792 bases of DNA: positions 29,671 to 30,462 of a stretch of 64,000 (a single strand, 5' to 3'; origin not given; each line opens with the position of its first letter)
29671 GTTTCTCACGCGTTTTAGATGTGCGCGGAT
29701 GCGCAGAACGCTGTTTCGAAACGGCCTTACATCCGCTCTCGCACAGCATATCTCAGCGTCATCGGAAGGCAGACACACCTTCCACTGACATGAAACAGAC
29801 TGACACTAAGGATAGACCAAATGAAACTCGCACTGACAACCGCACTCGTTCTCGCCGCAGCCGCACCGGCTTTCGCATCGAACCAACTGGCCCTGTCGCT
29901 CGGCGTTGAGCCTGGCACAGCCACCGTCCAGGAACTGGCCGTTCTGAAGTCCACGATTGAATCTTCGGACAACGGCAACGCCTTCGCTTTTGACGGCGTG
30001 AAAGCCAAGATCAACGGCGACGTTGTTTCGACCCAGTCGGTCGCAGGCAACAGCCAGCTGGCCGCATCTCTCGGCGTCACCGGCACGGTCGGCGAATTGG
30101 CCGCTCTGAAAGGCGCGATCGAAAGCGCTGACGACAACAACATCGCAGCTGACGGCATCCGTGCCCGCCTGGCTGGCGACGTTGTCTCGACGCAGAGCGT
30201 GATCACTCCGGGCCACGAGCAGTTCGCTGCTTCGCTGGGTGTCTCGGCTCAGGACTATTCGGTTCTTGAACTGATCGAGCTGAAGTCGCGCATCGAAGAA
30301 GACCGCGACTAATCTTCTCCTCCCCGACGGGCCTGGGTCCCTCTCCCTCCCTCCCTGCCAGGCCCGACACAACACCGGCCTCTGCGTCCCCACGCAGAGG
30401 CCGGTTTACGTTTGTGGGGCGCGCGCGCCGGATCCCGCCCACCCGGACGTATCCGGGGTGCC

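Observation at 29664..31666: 759-bp segment duplicated at about 99.7% identity, each copy a complete expression unit for a secreted repeat protein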

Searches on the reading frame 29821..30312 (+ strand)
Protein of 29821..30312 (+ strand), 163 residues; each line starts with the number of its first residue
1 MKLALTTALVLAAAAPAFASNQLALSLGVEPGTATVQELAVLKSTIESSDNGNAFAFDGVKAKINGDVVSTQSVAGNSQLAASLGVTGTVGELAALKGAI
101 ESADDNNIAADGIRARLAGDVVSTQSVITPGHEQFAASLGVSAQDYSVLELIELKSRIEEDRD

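Call 5: search_protein_families(library=pfam, proteins=[window:29821-30312:+], max_evalue=1)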
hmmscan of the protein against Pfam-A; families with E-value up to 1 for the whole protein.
window:29821-30312:+ (163 aa): 2 families
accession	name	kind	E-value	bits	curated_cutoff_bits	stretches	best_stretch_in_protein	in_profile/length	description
PF23284.2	KOW2_Spt5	-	0.055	13.8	28.9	0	91-108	10-27/50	Transcription elongation factor SPT5, second KOW domain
PF12402.13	nlz1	-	0.092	13.6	27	0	72-89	33-49/58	NocA-like zinc-finger protein 1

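Call 6: search_protein_families(library=ncbifam, proteins=[window:29821-30312:+], max_evalue=1)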
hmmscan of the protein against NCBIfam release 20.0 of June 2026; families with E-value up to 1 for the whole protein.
window:29821-30312:+ (163 aa): 1 family
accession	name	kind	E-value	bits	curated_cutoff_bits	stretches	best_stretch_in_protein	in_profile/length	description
NF046021.1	ZmpC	exception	0.88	6.6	3000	1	5-121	1062-1180/2181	zinc metalloprotease C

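Call 9: find_encoding_contigs(protein=window:29821-30312:+, flank=10000, max_places=10)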
Protein window:29821-30312:+ (163 aa): no gene with exactly this product is on record in the collection.

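Call 10: find_homologous_proteins(query=window:29821-30312:+, max_evalue=0.001)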
Query window:29821-30312:+ (163 aa): 45 proteins with E <= 0.001 among 2147 candidates.
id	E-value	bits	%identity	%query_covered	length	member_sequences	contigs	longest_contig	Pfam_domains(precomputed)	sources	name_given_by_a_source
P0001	1.4e-90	318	100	100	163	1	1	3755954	-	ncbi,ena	-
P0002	6.9e-73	261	82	88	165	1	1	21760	-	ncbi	-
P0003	8.7e-35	138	54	85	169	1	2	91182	-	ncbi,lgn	ncbi:MAG: hypothetical protein AAFR35_10790 [Pseudomonadota bacterium]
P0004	3.4e-26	110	50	98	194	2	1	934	-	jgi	jgi:hypothetical protein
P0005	1.8e-25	108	46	88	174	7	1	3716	-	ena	-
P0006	1.2e-23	102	44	98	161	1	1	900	-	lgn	-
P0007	9.7e-23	99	48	95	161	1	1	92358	-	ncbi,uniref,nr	ncbi:hypothetical protein [Pseudaestuariivita rosea]|uniref:hypothetical protein n=1 Tax=Pseudaestua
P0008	1.5e-22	98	48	98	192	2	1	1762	-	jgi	jgi:hypothetical protein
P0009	1.9e-22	98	45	88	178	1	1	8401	-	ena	-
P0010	2.0e-21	94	46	98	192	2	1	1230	-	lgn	-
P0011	5.1e-21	93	46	95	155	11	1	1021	-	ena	-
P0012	6.1e-21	93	44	94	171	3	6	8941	-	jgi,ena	-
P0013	7.0e-21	93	47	99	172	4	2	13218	-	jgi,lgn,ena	jgi:hypothetical protein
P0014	9.7e-21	92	46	97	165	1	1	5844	-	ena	-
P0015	2.1e-20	91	48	94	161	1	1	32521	-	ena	-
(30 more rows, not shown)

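Call 11: find_encoding_contigs(protein=P0001, flank=10000, max_places=10)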
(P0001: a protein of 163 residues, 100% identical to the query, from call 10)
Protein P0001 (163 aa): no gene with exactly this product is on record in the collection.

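Call 12: find_encoding_contigs(protein=P0002, flank=10000, max_places=10)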
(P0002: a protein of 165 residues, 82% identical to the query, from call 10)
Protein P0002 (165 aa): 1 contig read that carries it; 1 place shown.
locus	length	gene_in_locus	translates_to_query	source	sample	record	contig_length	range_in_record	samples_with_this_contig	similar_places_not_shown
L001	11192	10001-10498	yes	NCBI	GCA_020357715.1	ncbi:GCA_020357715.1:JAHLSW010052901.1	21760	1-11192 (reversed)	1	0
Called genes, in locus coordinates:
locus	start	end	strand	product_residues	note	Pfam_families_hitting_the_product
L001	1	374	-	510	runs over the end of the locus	PF02541:Ppx-GppA, PF21697:Ppx_C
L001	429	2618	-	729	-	PF13089:PP_kinase_N, PF02503:PP_kinase, PF17941:PP_kinase_C_1, PF13091:PLDc_2 (faint), PF13090:PP_kinase_C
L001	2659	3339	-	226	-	PF22688:Hda_lid (faint)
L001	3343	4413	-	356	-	PF01594:AI-2E_transport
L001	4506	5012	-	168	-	PF02469:Fasciclin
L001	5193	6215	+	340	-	PF12833:HTH_18, PF00165:HTH_AraC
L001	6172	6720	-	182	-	-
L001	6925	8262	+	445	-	PF00587:tRNA-synt_2b, PF03129:HGTP_anticodon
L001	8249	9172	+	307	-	-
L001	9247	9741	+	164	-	PF11157:DUF2937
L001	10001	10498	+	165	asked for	-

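Call 19: find_related_loci(query=A2, collection=genome_contigs, flank=6000)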
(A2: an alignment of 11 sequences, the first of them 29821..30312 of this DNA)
Query A2 (163 aa) in genome_contigs; peptide patterns used: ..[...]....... (x = any residue, [..] = any of these).
132 stretches matched a pattern; 34 encode a relative of the query (tblastn E <= 1e-3); 34 distinct loci.
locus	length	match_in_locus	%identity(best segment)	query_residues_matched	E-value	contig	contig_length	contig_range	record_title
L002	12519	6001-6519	44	2-161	1e-29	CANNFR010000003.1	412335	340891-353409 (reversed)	uncultured Rhodobacteraceae bacterium isolate 2-1044.fasta genome assembly, contig: NODE_3, whole genome shotgun sequenc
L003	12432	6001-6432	47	20-155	5e-25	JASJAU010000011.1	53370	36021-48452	MAG: Paracoccaceae bacterium isolate MO_035.B2 MO_035.c_84, whole genome shotgun sequence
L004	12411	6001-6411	40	16-156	4e-20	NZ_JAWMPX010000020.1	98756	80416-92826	Tropicimonas sp. TH_r6 TH_r6_20, whole genome shotgun sequence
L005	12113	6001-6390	43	2-132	4e-17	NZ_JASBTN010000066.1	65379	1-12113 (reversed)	MAG: Aliiroseovarius sp. isolate BWSM_38 k141_162428, whole genome shotgun sequence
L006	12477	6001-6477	36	1-162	3e-16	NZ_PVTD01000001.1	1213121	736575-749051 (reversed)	Aliiruegeria haliotis strain DSM 29328 Ga0180973_101, whole genome shotgun sequence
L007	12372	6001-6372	39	22-151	9e-16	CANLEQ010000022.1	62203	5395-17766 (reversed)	uncultured Rhodobacteraceae bacterium isolate 2-511A.fasta genome assembly, contig: NODE_22, whole genome shotgun sequen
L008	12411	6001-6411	41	16-156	5e-15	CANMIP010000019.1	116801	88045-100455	uncultured Tropicimonas sp. isolate 4-1393.fasta genome assembly, contig: NODE_19, whole genome shotgun sequence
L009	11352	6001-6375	41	2-163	9e-15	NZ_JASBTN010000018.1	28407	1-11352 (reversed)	MAG: Aliiroseovarius sp. isolate BWSM_38 k141_290352, whole genome shotgun sequence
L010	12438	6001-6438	40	1-160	1e-14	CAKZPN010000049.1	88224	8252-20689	MAG TPA_asm: uncultured Roseicyclus sp. isolate ERR2094170_bin.21_CONCOCT_v1.1_MAG genome assembly, contig: ERZ650159.32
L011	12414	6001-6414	37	22-163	2e-13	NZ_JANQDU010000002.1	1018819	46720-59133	Frigidibacter sp. ROC022 2, whole genome shotgun sequence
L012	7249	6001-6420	40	16-161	5e-13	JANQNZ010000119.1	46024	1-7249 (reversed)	MAG: Rhodophyticola sp. isolate IP29b_bin.114 k99_585813, whole genome shotgun sequence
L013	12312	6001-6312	39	3-108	2e-12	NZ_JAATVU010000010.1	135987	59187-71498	Mangrovicoccus sp. HB161399 scaffold10, whole genome shotgun sequence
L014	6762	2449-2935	50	1-60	4e-12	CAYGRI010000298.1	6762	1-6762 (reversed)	MAG TPA_asm: uncultured Maritimibacter sp. isolate ERP117304_co3_248 genome assembly, contig: NODE_16314_length_6762_cov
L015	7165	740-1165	35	18-163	3e-11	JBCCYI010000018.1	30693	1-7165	MAG: Pseudomonadota bacterium isolate P01_F01_bin.148 k141_3665578_length_30693_cov_29.0614, whole genome shotgun sequen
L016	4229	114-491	35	20-157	7e-11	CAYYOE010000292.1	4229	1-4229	MAG TPA_asm: uncultured Rhodobacterales bacterium isolate SRP072547_co1_298 genome assembly, contig: NODE_49745_length_4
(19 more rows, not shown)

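Call 26: predict_structure(alignment_id=A1)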
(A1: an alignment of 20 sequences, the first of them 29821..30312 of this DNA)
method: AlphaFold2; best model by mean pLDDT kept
length: 163 residues; sequences in the alignment: 20
mean_pLDDT: 61.0   pTM: 0.28
mean pLDDT of the five models: 61.0, 53.4, 45.4, 45.2, 42.5
residues with pLDDT >= 90: 2; 70-90: 48; 50-70: 73; < 50: 40
segments of 3 or more residues with pLDDT < 50: 1-3, 7-9, 50-55, 65-77, 103-106, 119-126
pLDDT, mean of each block of 10 residues (from residue 1): 49 54 73 69 65 50 46 45 59 61 54 55 48 81 83 81 72
secondary structure, 60 per line:
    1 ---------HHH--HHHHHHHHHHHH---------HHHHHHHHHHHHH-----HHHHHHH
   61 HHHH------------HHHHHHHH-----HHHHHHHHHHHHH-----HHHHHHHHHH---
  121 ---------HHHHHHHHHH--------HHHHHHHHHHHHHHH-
elements in order: H15-26 H36-48 H54-64 H77-84 H90-102 H108-117 H130-139 H148-162

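Call 30: find_related_loci(query=window:29821-30312:+, collection=metagenome_contigs, flank=4000)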
Query window:29821-30312:+ (163 aa) in metagenome_contigs; peptide patterns used: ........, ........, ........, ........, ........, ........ (x = any residue, [..] = any of these).
258 stretches matched a pattern, but none encodes a relative of the query by tblastn (E <= 1e-3).

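Call 31: find_encoding_contigs(protein=P0003, flank=6000, max_places=4)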
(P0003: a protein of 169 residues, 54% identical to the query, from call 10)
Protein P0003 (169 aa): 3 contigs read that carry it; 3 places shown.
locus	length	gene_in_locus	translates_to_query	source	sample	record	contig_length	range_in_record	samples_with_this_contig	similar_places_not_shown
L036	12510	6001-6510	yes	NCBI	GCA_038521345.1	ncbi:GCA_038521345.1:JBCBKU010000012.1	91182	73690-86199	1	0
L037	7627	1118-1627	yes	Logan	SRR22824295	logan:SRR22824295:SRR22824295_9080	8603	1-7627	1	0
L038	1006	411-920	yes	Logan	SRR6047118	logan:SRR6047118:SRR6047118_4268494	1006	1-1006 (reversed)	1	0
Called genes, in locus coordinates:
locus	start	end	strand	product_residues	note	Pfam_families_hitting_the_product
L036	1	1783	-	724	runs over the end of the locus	PF13089:PP_kinase_N, PF02503:PP_kinase, PF17941:PP_kinase_C_1, PF13091:PLDc_2 (faint), PF13090:PP_kinase_C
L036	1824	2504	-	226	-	-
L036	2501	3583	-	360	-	PF01594:AI-2E_transport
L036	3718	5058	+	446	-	PF00587:tRNA-synt_2b, PF03129:HGTP_anticodon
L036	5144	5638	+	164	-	PF11157:DUF2937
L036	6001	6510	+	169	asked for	-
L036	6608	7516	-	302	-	PF11150:DUF2927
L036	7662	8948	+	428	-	PF12704:MacB_PCD, PF02687:FtsX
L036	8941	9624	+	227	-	PF00005:ABC_tran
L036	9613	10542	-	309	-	-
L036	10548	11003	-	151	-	PF04657:DMT_YdcZ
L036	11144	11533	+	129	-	PF00034:Cytochrom_C, PF13442:Cytochrome_CBB3 (weak)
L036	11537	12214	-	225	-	-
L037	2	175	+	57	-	?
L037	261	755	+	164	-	PF11157:DUF2937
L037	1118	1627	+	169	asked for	-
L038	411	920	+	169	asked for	-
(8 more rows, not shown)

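Call 42: search_solved_structures(query=A1, max_evalue=10)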
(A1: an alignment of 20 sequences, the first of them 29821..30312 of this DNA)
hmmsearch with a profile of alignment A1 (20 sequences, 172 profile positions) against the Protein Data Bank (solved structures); distinct sequences matched with E-value up to 10: 4.
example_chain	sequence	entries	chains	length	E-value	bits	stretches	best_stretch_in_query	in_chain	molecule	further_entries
8v5a_A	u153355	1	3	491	0.78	13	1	42-133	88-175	Fusion glycoprotein F0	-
6mjz_A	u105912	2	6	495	0.79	12.9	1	51-133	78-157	Fusion glycoprotein F0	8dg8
8tqk_A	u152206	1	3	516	0.82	12.9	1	51-133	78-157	Fusion glycoprotein F0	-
5eqj_A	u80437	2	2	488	1.5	12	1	70-149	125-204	tRNA (adenine(58)-N(1))-methyltransferase non-catalytic subunit TRM6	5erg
